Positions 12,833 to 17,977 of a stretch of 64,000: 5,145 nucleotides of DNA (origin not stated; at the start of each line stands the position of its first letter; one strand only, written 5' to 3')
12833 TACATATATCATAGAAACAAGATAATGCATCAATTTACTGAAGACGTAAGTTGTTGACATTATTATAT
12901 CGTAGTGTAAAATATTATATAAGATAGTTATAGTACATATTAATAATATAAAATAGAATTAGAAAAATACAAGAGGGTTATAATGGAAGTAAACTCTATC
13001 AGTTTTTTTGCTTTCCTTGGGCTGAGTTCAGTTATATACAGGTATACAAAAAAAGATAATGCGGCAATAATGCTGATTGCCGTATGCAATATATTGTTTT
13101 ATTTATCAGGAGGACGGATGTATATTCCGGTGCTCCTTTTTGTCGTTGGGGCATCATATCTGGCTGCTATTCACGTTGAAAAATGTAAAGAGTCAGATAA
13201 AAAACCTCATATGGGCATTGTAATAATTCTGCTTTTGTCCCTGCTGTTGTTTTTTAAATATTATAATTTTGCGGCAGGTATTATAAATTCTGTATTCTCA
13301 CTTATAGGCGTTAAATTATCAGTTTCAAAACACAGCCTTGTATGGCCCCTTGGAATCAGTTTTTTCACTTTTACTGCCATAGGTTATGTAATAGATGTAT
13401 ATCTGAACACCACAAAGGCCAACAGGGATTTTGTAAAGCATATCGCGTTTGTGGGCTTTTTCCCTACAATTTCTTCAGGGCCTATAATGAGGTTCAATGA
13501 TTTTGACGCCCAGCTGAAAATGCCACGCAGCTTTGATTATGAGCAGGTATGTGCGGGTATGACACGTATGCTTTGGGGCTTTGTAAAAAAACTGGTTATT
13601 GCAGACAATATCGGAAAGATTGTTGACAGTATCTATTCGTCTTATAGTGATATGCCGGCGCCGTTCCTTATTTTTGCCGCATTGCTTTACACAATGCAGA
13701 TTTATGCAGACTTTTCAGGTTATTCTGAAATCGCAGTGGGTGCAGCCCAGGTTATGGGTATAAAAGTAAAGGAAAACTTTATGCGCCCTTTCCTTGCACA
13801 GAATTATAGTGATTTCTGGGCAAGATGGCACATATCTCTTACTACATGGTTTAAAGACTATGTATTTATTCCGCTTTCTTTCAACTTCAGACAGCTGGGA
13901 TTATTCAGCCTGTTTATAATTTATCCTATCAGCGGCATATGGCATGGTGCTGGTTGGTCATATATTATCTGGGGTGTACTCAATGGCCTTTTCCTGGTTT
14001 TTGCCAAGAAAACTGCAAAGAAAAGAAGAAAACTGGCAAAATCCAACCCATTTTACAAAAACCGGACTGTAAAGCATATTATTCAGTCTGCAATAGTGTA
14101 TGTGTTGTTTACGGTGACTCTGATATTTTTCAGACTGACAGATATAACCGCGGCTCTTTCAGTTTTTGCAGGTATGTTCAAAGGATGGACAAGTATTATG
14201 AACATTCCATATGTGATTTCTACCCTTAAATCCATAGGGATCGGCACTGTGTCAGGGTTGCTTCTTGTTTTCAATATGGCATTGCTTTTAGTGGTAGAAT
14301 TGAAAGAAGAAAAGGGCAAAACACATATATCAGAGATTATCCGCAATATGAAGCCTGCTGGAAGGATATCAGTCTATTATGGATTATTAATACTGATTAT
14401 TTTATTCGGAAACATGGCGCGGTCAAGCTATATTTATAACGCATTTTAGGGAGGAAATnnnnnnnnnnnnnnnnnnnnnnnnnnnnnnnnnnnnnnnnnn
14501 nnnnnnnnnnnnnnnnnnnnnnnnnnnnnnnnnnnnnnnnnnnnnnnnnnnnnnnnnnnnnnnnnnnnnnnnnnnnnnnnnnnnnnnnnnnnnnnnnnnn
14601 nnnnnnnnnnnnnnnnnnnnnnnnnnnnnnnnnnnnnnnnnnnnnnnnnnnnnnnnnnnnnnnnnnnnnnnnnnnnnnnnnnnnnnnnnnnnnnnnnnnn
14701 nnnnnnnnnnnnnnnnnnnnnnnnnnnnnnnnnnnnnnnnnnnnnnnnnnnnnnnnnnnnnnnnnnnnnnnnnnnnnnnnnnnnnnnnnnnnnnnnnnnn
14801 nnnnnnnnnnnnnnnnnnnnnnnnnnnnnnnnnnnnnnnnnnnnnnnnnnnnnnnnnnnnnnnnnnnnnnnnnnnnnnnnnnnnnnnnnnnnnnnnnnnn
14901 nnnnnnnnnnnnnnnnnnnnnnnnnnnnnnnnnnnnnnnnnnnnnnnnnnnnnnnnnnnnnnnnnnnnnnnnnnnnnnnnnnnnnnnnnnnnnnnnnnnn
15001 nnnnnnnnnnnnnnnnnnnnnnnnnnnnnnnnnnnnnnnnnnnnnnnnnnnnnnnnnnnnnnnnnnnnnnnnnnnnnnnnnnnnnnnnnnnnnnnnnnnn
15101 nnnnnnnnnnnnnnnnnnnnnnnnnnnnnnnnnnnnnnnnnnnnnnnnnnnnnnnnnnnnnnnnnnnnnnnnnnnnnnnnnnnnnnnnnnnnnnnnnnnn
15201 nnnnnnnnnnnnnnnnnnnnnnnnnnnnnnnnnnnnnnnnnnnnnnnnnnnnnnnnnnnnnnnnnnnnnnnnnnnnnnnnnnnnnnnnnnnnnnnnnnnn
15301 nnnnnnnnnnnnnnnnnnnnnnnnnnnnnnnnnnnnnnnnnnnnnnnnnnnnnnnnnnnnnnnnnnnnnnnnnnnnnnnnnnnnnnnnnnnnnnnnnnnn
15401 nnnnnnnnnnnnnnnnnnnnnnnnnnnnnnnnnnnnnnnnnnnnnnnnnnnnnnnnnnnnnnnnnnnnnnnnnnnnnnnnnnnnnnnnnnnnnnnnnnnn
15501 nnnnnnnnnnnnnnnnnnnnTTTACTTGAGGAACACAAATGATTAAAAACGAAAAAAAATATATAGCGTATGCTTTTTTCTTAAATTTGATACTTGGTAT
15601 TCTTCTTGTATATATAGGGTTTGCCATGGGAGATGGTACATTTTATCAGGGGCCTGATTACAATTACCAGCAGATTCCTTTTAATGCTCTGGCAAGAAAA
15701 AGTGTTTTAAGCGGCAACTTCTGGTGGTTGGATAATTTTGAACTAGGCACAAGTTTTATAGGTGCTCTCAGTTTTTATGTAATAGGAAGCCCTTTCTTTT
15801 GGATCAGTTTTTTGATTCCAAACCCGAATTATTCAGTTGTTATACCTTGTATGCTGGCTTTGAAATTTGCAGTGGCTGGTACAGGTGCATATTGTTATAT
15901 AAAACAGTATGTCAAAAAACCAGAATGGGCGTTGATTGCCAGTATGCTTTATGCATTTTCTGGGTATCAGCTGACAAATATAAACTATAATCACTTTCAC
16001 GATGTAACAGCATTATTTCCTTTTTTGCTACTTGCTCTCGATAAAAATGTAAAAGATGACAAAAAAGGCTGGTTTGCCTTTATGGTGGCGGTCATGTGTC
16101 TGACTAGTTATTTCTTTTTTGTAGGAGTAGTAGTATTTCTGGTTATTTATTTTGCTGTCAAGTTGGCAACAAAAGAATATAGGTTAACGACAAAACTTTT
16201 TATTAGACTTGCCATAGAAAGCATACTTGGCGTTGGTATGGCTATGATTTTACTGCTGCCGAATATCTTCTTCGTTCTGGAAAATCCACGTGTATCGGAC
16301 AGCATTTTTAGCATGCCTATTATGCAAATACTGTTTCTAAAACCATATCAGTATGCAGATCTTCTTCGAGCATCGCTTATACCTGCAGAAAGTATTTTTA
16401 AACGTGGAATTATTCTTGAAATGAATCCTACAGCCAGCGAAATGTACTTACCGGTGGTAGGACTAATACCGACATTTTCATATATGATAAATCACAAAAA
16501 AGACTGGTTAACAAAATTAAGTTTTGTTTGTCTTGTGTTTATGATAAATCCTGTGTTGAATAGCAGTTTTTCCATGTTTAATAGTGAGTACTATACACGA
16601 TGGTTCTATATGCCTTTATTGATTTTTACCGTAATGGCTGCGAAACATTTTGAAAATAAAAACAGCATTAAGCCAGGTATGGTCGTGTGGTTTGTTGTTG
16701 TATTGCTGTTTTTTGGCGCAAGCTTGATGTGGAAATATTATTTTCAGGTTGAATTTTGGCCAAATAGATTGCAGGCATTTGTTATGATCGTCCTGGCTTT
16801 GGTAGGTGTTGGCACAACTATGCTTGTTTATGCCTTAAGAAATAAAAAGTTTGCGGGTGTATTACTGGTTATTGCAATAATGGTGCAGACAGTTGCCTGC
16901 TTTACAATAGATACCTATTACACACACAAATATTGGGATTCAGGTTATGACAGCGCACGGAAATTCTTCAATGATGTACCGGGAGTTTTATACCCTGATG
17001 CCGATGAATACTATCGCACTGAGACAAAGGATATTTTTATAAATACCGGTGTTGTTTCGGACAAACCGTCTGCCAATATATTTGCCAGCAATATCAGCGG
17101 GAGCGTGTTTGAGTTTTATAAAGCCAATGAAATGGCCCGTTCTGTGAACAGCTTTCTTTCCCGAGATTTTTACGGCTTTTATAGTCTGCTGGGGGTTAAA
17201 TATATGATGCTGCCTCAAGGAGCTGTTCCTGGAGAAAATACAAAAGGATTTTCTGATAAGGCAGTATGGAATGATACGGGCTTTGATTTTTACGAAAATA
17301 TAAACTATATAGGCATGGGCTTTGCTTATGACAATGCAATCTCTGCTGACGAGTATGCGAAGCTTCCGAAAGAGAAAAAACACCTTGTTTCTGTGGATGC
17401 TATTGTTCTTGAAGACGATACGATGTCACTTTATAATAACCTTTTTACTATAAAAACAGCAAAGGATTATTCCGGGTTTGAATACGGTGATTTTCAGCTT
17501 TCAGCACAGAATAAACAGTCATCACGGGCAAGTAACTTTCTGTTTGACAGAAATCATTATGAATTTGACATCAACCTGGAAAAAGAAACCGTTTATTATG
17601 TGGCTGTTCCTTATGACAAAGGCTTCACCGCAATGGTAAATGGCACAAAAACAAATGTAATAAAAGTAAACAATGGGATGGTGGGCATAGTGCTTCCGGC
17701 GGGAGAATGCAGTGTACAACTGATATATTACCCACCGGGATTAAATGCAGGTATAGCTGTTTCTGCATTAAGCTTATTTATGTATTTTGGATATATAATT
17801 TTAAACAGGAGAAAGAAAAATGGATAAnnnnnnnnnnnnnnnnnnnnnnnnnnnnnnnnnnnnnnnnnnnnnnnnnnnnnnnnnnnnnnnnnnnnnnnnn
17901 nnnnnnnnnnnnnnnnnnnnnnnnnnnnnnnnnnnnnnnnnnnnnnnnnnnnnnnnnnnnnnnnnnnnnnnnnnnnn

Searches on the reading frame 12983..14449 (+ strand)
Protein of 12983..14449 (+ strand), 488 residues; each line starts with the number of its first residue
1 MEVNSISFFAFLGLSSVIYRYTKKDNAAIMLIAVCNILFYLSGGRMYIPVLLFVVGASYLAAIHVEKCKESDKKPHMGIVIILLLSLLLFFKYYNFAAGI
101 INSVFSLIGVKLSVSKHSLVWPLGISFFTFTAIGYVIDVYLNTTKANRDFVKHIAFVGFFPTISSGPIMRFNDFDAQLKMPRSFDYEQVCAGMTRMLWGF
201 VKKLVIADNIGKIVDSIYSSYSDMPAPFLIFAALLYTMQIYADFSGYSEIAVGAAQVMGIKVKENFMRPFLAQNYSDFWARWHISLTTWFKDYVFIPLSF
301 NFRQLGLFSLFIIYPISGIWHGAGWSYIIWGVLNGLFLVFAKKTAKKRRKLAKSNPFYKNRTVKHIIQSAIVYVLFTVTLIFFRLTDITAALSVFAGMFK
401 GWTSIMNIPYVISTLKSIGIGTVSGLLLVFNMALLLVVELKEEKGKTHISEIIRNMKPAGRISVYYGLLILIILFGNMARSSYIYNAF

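Call 74: search_protein_families(library=pfam, proteins=[window:12983-14449:+], max_evalue=0.00001)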
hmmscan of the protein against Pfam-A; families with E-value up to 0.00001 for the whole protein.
window:12983-14449:+ (488 aa): 1 family
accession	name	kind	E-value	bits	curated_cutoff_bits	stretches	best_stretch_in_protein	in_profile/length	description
PF03062.24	MBOAT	-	3.5e-29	102.6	27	1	150-346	81-299/337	MBOAT, membrane-bound O-acyltransferase family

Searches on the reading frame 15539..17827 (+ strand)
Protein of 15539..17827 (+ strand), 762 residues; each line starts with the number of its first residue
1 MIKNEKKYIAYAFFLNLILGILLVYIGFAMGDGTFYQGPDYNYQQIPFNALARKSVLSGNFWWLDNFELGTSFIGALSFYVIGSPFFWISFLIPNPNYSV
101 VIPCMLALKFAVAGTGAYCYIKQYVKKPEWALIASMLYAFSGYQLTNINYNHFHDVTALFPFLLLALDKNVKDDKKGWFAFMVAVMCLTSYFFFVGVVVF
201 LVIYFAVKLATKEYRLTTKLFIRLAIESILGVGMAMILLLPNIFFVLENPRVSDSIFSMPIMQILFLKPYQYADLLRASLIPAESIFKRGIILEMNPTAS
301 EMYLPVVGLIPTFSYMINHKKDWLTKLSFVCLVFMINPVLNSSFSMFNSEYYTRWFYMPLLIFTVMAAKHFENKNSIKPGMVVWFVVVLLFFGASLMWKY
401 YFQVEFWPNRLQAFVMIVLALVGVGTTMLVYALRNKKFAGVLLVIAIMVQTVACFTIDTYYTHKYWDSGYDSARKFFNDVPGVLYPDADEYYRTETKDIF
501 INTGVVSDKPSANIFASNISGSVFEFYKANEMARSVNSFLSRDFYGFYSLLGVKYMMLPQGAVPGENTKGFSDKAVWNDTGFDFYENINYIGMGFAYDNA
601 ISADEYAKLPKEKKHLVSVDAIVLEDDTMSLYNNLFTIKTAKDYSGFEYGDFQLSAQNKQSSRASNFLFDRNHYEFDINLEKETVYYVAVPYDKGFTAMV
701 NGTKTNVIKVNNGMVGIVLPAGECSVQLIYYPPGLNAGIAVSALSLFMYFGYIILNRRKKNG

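Call 68: search_protein_families(library=padloc, proteins=[window:15539-17827:+], max_evalue=0.00001)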
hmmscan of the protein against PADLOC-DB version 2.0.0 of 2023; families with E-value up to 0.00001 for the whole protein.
window:15539-17827:+ (762 aa): 0 families

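Call 74: search_protein_families(library=pfam, proteins=[window:15539-17827:+], max_evalue=0.00001)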
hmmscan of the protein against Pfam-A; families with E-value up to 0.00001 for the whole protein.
window:15539-17827:+ (762 aa): 1 family
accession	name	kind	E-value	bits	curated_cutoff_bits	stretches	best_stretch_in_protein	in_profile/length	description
PF09586.16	YfhO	-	1.7e-68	232.3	28.5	2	14-608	3-605/835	Bacterial membrane protein YfhO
